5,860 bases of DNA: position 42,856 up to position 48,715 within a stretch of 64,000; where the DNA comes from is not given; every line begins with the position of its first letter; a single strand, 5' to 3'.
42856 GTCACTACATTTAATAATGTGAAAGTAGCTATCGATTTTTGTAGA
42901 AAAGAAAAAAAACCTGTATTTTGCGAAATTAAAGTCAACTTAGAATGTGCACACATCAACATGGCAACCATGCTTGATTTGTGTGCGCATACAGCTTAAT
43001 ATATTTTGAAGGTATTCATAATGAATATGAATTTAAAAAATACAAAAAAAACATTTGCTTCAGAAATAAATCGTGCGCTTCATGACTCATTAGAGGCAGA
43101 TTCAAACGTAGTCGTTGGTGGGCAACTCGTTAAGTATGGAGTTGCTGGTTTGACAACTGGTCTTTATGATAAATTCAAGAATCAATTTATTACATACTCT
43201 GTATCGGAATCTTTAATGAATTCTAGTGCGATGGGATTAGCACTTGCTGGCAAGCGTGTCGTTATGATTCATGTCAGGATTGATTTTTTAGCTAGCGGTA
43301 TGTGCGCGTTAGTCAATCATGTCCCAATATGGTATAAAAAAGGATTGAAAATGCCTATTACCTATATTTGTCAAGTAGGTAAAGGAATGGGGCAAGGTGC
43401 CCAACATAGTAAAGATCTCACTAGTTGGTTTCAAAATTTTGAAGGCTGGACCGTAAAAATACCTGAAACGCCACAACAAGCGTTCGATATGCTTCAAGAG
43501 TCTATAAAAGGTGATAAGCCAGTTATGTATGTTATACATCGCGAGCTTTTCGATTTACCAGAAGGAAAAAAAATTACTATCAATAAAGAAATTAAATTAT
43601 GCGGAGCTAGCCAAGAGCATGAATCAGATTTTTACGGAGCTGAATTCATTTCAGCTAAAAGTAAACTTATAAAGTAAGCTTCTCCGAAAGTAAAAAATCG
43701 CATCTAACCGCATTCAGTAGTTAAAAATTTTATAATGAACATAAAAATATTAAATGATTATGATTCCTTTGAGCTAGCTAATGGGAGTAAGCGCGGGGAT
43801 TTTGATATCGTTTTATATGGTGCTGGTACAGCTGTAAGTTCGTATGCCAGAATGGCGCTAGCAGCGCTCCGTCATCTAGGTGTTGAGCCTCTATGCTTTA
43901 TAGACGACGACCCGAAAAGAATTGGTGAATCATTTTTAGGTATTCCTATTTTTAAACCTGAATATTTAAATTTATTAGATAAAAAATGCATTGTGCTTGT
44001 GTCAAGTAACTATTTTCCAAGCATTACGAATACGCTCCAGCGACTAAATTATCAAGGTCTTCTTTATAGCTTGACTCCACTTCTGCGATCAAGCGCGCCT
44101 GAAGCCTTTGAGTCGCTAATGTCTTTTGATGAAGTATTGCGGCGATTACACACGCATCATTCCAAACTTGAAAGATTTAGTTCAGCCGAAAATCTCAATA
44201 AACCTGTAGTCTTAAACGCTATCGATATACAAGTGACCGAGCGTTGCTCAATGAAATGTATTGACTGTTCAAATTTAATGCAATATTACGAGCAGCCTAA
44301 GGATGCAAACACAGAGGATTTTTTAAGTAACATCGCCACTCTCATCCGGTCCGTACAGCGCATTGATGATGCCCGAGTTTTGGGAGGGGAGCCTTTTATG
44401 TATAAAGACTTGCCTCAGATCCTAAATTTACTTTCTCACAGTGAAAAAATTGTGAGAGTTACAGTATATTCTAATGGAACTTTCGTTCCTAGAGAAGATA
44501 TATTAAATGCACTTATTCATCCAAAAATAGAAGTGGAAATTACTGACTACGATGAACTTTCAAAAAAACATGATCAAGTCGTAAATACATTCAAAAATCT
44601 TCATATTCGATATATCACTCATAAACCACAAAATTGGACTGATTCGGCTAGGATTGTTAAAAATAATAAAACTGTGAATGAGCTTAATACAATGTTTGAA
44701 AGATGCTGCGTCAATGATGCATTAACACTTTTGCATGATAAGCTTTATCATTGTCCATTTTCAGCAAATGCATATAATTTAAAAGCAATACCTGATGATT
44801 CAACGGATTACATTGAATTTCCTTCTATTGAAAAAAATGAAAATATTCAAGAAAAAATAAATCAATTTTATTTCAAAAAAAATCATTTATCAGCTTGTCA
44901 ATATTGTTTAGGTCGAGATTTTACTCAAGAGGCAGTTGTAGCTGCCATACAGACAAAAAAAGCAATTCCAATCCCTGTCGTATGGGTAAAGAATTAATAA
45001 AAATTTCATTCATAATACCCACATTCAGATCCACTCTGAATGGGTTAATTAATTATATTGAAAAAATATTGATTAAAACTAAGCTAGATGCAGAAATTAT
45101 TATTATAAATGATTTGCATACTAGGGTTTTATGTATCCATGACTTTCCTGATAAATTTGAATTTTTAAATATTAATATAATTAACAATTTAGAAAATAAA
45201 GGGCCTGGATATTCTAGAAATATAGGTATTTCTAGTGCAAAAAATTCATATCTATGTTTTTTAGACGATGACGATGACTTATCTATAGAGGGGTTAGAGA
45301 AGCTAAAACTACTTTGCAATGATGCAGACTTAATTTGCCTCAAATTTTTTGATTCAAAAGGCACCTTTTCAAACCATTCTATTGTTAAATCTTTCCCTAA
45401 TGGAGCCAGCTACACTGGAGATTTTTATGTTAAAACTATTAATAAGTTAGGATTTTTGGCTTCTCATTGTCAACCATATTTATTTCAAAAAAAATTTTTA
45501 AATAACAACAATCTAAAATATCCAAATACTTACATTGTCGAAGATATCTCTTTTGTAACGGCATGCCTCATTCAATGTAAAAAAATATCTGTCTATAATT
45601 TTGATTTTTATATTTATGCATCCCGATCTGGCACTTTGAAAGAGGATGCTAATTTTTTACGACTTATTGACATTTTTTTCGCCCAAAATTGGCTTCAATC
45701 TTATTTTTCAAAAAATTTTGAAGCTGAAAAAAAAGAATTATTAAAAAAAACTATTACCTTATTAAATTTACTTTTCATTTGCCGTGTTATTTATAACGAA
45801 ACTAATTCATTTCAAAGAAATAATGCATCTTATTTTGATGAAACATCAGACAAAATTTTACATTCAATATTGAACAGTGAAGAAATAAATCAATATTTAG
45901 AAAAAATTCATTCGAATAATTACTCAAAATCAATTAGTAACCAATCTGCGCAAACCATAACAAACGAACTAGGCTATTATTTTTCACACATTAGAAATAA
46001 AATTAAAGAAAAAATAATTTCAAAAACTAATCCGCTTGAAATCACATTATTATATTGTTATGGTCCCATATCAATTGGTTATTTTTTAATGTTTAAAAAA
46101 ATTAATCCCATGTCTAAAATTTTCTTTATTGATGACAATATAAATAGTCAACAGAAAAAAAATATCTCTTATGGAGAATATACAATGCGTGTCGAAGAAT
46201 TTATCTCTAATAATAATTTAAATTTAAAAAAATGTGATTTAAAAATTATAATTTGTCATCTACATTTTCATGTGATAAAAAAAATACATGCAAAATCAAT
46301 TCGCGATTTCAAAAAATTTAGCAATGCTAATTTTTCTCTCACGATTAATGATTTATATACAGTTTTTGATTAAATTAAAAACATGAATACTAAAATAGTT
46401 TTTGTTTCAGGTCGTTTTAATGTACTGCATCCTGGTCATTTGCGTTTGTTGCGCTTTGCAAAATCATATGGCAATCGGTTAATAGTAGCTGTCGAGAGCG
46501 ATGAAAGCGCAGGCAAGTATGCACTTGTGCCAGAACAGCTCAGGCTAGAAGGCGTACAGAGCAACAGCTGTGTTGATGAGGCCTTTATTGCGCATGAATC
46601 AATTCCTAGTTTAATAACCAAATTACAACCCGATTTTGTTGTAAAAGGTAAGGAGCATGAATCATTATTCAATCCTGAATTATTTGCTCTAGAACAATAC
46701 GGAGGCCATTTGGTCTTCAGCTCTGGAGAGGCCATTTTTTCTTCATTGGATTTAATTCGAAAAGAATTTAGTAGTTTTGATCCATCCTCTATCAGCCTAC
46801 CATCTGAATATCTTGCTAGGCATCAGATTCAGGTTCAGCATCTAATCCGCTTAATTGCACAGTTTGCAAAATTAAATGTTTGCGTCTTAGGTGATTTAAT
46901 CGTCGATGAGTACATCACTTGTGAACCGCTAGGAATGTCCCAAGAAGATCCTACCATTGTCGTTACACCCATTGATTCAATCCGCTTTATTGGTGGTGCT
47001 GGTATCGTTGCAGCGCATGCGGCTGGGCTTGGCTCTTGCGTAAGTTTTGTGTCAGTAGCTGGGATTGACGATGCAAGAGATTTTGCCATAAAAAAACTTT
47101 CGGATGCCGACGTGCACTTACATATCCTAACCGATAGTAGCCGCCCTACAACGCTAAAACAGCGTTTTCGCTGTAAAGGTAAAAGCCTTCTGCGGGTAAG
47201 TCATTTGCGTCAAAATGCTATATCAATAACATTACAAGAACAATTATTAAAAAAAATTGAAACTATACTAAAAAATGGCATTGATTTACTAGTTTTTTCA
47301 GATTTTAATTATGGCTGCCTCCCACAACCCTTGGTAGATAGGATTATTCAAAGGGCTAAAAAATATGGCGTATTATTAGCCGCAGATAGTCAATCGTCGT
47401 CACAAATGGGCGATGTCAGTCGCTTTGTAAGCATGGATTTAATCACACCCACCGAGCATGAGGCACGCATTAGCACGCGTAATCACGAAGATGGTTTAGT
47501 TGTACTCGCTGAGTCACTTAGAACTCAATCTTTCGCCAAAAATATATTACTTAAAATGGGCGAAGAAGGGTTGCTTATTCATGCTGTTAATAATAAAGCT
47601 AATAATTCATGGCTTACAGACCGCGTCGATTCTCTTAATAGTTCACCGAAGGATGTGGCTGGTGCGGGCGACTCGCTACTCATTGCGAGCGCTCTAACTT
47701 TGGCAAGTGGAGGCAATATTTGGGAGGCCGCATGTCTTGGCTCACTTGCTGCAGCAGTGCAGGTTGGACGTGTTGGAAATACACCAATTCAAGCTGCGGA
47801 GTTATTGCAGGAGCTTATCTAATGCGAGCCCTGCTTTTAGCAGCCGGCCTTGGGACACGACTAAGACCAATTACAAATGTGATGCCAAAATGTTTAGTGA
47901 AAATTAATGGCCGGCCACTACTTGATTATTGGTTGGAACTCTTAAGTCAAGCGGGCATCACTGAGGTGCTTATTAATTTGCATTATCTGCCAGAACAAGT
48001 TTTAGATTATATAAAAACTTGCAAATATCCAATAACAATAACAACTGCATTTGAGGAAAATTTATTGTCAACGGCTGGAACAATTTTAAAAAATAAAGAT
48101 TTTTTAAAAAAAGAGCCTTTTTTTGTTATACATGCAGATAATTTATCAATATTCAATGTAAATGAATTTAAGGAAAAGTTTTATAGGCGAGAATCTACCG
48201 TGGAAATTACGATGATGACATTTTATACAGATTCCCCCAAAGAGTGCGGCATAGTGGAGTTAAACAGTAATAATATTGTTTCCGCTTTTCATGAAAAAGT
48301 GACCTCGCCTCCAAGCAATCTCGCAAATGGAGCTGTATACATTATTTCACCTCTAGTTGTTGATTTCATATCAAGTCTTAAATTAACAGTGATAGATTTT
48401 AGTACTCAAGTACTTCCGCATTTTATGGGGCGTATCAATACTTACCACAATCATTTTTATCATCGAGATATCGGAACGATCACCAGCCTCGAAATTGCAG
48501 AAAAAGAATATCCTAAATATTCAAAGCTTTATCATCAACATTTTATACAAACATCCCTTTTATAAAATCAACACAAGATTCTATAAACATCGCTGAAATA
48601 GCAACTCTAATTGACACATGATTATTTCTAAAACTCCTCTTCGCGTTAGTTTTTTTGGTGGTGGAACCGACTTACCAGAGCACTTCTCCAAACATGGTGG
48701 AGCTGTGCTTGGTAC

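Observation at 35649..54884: Exporter-less glycan island headed by an HMW1C-like N-glycosyltransferase: candidate cytoplasmic protein-glycosylation system using modified heptose or branched sugars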

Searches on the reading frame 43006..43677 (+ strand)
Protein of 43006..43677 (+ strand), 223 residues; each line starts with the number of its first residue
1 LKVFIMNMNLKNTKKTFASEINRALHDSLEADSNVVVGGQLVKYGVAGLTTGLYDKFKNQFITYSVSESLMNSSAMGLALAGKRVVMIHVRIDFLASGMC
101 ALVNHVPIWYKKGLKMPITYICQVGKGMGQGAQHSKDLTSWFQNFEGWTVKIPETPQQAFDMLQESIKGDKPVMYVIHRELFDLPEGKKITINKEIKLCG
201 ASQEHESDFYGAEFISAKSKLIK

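Call 4: search_protein_families(library=pfam, proteins=[window:43006-43677:+], max_evalue=0.01)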
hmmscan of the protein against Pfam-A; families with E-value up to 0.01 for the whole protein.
window:43006-43677:+ (223 aa): 1 family
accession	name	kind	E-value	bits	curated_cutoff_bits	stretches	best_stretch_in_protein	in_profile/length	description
PF02779.29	Transket_pyr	-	5.1e-19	69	27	1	19-181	7-171/174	Transketolase, pyrimidine binding domain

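Call 10: search_protein_families(library=ncbifam, proteins=[window:43006-43677:+], max_evalue=0.001)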
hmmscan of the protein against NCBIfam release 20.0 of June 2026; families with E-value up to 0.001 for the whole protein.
window:43006-43677:+ (223 aa): 2 families
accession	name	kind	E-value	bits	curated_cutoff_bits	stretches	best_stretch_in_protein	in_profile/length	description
NF006667.0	PRK09212.1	subfamily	2.8e-14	52.8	321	1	19-181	8-176/327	pyruvate dehydrogenase complex E1 component subunit beta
NF008854.0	PRK11892.1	equivalog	3.6e-11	42.4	454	1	13-179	140-312/464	pyruvate dehydrogenase complex E1 component subunit beta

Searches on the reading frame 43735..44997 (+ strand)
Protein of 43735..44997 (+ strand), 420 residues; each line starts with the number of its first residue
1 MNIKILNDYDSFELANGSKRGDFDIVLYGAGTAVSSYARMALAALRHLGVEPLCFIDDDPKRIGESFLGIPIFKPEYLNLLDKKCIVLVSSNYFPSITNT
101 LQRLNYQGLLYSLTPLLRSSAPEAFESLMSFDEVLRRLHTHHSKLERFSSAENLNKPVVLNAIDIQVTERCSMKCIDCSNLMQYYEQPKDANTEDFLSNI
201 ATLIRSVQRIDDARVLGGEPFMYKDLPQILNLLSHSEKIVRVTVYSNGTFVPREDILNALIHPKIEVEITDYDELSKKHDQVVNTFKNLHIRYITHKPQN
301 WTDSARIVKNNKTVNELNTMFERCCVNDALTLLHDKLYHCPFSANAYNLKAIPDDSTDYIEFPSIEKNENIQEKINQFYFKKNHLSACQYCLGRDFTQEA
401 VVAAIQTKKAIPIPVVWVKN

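Call 4: search_protein_families(library=pfam, proteins=[window:43735-44997:+], max_evalue=0.01)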
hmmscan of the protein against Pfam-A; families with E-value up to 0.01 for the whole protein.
window:43735-44997:+ (420 aa): 2 families
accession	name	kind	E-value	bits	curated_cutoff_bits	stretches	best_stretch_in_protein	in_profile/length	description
PF04055.27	Radical_SAM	-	3e-08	34.4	29.5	1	165-262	1-99/166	Radical SAM superfamily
PF13353.11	Fer4_12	-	0.00028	21.6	22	1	170-240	14-81/137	4Fe-4S single cluster domain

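Call 10: search_protein_families(library=ncbifam, proteins=[window:43735-44997:+], max_evalue=0.001)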
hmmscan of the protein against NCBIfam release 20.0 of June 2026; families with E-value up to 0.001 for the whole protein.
window:43735-44997:+ (420 aa): 19 families
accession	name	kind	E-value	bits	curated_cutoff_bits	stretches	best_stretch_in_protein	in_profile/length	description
TIGR03977.1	rSAM_pair_HxsC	equivalog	4.2e-12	45.5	267.9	1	165-323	29-189/292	His-Xaa-Ser system radical SAM maturase HxsC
TIGR02666.1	moaA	equivalog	7e-10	38.4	284.05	1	162-253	11-105/336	GTP 3',8-cyclase MoaA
TIGR04250.1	SCM_rSAM_ScmE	equivalog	2.4e-09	36.5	400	1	162-253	4-91/358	SynChlorMet cassette radical SAM/SPASM protein ScmE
TIGR02495.1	NrdG2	equivalog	2.2e-07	30.4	131.15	1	170-322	25-164/193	anaerobic ribonucleoside-triphosphate reductase activating protein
NF001199.0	PRK00164.2-1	equivalog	3e-07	29.9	231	1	161-252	12-100/308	GTP 3',8-cyclase MoaA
NF050035.1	rSAM_WgK_link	exception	4.3e-07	29.2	650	1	162-262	10-106/367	radical SAM/SPASM peptide maturase WgkB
TIGR02668.1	moaA_archaeal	equivalog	5.7e-07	28.8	325.25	1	161-252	10-98/303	GTP 3',8-cyclase MoaA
TIGR04546.1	rSAM_ahbC_deAc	equivalog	5.8e-07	28.6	650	1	143-322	28-198/390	12,18-didecarboxysiroheme deacetylase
NF045702.1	rSAM_GDGT_ether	equivalog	2.8e-06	26.2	450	1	164-280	89-206/486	tetraether lipid synthase Tes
NF038283.1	viperin_w_prok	equivalog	3e-06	26.6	180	1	163-318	4-166/281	viperin family antiviral radical SAM protein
NF033640.1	N_Twi_rSAM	subfamily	4.8e-06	25.9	170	1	150-255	97-220/398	twitch domain-containing radical SAM protein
TIGR02109.1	PQQ_syn_pqqE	equivalog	1.9e-05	23.8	381.35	1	163-233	9-77/358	pyrroloquinoline quinone biosynthesis protein PqqE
NF045646.2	rSAM_Se_TrsS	equivalog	3.7e-05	22.5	490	1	165-254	90-176/441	radical SAM (seleno)protein TrsS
TIGR04133.1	rSAM_w_lipo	hypoth_equivalog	0.00012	21.1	425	1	158-308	21-174/350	TIGR04133 family radical SAM/SPASM protein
TIGR04251.1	SCM_rSAM_ScmF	equivalog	0.00014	21.3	400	1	160-252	3-94/353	SynChlorMet cassette radical SAM/SPASM protein ScmF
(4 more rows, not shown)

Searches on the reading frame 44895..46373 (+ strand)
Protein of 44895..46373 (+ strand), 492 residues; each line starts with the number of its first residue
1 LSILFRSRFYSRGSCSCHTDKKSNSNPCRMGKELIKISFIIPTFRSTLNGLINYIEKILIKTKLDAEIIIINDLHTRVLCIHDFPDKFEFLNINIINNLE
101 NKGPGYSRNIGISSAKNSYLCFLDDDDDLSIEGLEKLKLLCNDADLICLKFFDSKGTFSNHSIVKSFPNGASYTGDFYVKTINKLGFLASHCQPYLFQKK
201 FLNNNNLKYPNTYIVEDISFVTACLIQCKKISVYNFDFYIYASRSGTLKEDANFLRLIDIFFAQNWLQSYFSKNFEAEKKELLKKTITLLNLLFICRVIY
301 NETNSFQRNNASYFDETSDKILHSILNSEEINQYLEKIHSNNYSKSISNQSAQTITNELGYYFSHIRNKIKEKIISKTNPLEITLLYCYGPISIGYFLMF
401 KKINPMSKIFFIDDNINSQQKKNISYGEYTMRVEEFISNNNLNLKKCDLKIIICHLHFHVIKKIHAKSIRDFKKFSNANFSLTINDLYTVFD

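Call 4: search_protein_families(library=pfam, proteins=[window:44895-46373:+], max_evalue=0.01)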
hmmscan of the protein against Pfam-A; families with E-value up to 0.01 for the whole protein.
window:44895-46373:+ (492 aa): 1 family
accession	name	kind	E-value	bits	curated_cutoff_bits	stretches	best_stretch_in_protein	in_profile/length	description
PF00535.33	Glycos_transf_2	-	2.3e-12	47.6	23.3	1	38-167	1-131/168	Glycosyl transferase family 2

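Call 10: search_protein_families(library=ncbifam, proteins=[window:44895-46373:+], max_evalue=0.001)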
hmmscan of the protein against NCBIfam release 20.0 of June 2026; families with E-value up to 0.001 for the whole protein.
window:44895-46373:+ (492 aa): 8 families
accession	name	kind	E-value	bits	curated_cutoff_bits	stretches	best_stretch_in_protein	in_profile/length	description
NF007482.0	PRK10073.1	equivalog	8.9e-10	38.1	423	1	34-239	5-213/334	glycosyltransferase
NF047683.1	TeichurnBiosyTuaG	equivalog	3.3e-07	30.2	400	1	35-137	6-107/252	teichuronic acid biosynthesis protein TuaG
NF050050.1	ProtGlycPglI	equivalog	4.7e-06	26.2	500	1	36-137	3-104/306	GalNAc(5)-diNAcBac-PP-undecaprenol beta-1,3-glucosyltransferase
NF007453.0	PRK10018.1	equivalog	6.1e-05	22.8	382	1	36-134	7-104/280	colanic acid biosynthesis glycosyltransferase WcaA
NF038302.1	EPS_HpsE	equivalog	0.00018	20.6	300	1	36-127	2-97/307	hormogonium polysaccharide biosynthesis glycosyltransferase HpsE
NF041394.1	GtaseAglG_Halo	equivalog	0.00034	20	440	1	36-127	2-93/304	glucosyl-dolichyl phosphate glucuronosyltransferase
TIGR04017.1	WcaA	equivalog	0.00036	20.2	495.75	1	37-132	7-101/279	colanic acid biosynthesis glycosyltransferase WcaA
NF041875.1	EPS_EpsD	equivalog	0.00053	19.5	370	1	38-128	2-91/325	exopolysaccharide biosynthesis glycosyltransferase EpsD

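Call 35: search_solved_structures(query=window:45000-46373:+, max_evalue=1)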
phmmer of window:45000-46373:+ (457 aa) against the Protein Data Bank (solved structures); distinct sequences matched with E-value up to 1: 10.
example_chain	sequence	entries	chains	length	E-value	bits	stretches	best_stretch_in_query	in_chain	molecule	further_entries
5tze_C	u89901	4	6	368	1.3e-07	34.3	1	1-210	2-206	Glycosyl transferase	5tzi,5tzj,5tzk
5tz8_A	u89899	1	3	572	4.7e-07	32.4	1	1-210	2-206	Glycosyl transferase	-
9jma_A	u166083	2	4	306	7e-07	31.8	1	2-114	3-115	GalNAc(5)-diNAcBac-PP-undecaprenol beta-1,3-glucosyltransferase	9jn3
5hea_A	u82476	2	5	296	7.1e-06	28.5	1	2-214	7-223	Putative glycosyltransferase (GalT1)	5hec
8bz4_A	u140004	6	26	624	0.00019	23.8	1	1-106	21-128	Glycosyltransferase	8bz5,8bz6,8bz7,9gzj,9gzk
8bz8_A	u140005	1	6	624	0.00033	23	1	1-103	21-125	Glycosyltransferase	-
3bcv_A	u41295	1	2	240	0.0022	20.3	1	1-94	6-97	Putative glycosyltransferase protein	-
6p61_A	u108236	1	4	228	0.045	16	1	28-97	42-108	Glycosyltransferase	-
4k12_B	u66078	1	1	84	0.055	15.7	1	294-352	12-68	Choline binding protein A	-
2m6u_A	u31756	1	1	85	0.11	14.7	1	294-352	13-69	Choline binding protein A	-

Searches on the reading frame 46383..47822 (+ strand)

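Call 5: search_protein_families(library=pfam, proteins=[window:46383-47822:+], max_evalue=0.01)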
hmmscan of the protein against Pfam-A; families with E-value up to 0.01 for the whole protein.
window:46383-47822:+ (479 aa): 2 families
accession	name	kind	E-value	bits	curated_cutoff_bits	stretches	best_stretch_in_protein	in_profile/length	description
PF00294.29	PfkB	-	1.1e-18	68.1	25.8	1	166-467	4-296/302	pfkB family carbohydrate kinase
PF01467.32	CTP_transf_like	-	5.5e-13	49.7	21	1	8-91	2-89/133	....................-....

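Call 11: search_protein_families(library=ncbifam, proteins=[window:46383-47822:+], max_evalue=0.001)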
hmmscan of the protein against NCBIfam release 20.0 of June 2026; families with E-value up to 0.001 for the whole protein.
window:46383-47822:+ (479 aa): 12 families
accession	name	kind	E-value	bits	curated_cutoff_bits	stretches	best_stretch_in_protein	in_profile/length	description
TIGR02198.1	rfaE_dom_I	equivalog_domain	4.1e-51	174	345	1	158-477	2-313/315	D-glycero-beta-D-manno-heptose-7-phosphate kinase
NF008454.0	PRK11316.1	equivalog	1.7e-49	168.7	521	2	158-477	5-311/475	bifunctional D-glycero-beta-D-manno-heptose-7-phosphate kinase/D-glycero-beta-D-manno-heptose 1-phosphate adenylyltransferase HldE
TIGR02199.1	rfaE_dom_II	equivalog_domain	4.6e-17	62.2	181.5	1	3-127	11-141/144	D-glycero-beta-D-manno-heptose 1-phosphate adenylyltransferase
TIGR02152.1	D_ribokin_bact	equivalog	4e-13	49.4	299.65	1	166-467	1-287/298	ribokinase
TIGR00125.1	cyt_tran_rel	domain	3.6e-10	39.9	27.7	1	5-64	1-62/65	adenylyltransferase/cytidyltransferase family protein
TIGR03168.1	1-PFK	subfamily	3.1e-09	36.2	216.4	1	280-466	109-287/305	hexose kinase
TIGR03828.1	pfkB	equivalog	1.4e-07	30.9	292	1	280-465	109-286/305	1-phosphofructokinase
NF001985.0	PRK00777.1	subfamily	1.1e-06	28.8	104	1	4-46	5-47/157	pantetheine-phosphate adenylyltransferase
NF008353.0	PRK11142.1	equivalog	1.1e-06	28.4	341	1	166-467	5-290/307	ribokinase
TIGR04382.1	myo_inos_iolC_N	equivalog_domain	1.1e-06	28.1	300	1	350-468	188-297/309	5-dehydro-2-deoxygluconokinase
TIGR01518.1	g3p_cytidyltrns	equivalog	1.3e-05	25.3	165.4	1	6-41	1-36/125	glycerol-3-phosphate cytidylyltransferase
NF002250.0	PRK01170.1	subfamily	0.0003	20.4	489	1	4-43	1-40/322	bifunctional pantetheine-phosphate adenylyltransferase/NTP phosphatase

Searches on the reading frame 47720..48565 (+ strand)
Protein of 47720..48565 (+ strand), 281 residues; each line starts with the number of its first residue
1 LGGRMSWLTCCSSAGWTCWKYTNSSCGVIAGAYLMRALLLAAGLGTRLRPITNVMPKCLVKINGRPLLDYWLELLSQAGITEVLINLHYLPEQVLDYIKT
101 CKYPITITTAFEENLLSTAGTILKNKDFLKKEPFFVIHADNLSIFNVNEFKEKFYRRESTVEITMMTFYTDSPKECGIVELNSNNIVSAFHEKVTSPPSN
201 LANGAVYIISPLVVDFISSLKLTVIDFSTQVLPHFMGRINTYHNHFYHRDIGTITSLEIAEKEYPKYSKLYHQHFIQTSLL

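Call 5: search_protein_families(library=pfam, proteins=[window:47720-48565:+], max_evalue=0.01)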
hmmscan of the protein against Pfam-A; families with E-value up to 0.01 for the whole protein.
window:47720-48565:+ (281 aa): 2 families
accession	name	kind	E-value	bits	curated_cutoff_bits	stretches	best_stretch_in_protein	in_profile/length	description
PF00483.29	NTP_transferase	-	4.1e-32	112.1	21.2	1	37-264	2-242/245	Nucleotidyl transferase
PF12804.13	NTP_transf_3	-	2.5e-11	44.5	27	1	37-140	1-95/160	MobA-like NTP transferase domain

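Call 11: search_protein_families(library=ncbifam, proteins=[window:47720-48565:+], max_evalue=0.001)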
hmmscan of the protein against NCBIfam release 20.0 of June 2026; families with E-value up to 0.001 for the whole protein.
window:47720-48565:+ (281 aa): 31 families (the best 25 are shown)
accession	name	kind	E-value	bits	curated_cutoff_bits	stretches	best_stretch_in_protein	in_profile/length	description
TIGR03992.1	Arch_glmU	subfamily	7.6e-32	110.6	292.1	1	35-222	1-181/393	bifunctional sugar-1-phosphate nucleotidylyltransferase/acetyltransferase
TIGR01208.1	rmlA_long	equivalog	3.4e-30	105.1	320.25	1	36-221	1-186/353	glucose-1-phosphate thymidylyltransferase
NF045761.1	NAMPUrTaseMurU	equivalog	2.5e-28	99.5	250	1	35-258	1-221/226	N-acetylmuramate alpha-1-phosphate uridylyltransferase MurU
NF052502.1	man1P_GTase_Rv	exception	2.4e-27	95.7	440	1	36-255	2-221/352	mannose-1-phosphate guanylyltransferase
NF041313.1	UDPGP_AglF_Halo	equivalog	1.6e-25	89.9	400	1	35-216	1-181/234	UTP--glucose-1-phosphate uridylyltransferase AglF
NF049965.1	GlMnHpPGnyltfHddC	equivalog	5.1e-25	88.4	300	1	35-252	1-209/221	D-glycero-D-manno-heptose 1-phosphate guanosyltransferase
NF041173.1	Sug_nt_acttase_Thmprot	equivalog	2.4e-21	76.1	600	1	35-222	1-181/405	bifunctional sugar-1-phosphate nucleotidylyltransferase/acetyltransferase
NF045697.1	MurNAcPUrMurU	equivalog_domain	9.8e-21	74.2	370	1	38-146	1-110/229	N-acetylmuramate alpha-1-phosphate uridylyltransferase MurU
TIGR02623.1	G1P_cyt_trans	equivalog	4e-18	65.8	300.25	2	35-100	1-66/255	glucose-1-phosphate cytidylyltransferase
NF003670.0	PRK05293.1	equivalog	9.2e-18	64.3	470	1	35-264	5-258/382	glucose-1-phosphate adenylyltransferase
TIGR01207.1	rmlA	equivalog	2.7e-17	62.8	360.65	1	37-221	2-187/286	glucose-1-phosphate thymidylyltransferase RfbA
TIGR02091.1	glgC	equivalog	3.4e-15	56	424.9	1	37-257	3-252/364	glucose-1-phosphate adenylyltransferase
TIGR01099.1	galU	equivalog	1.1e-14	54.7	326.8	1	35-97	2-64/261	UTP--glucose-1-phosphate uridylyltransferase GalU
NF012024.0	PRK15480.1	equivalog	2.7e-11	43.1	588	1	36-221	5-191/292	glucose-1-phosphate thymidylyltransferase RfbA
TIGR01173.1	glmU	equivalog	1.3e-10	40.7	366.85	1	35-189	1-148/452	bifunctional UDP-N-acetylglucosamine diphosphorylase/glucosamine-1-phosphate N-acetyltransferase GlmU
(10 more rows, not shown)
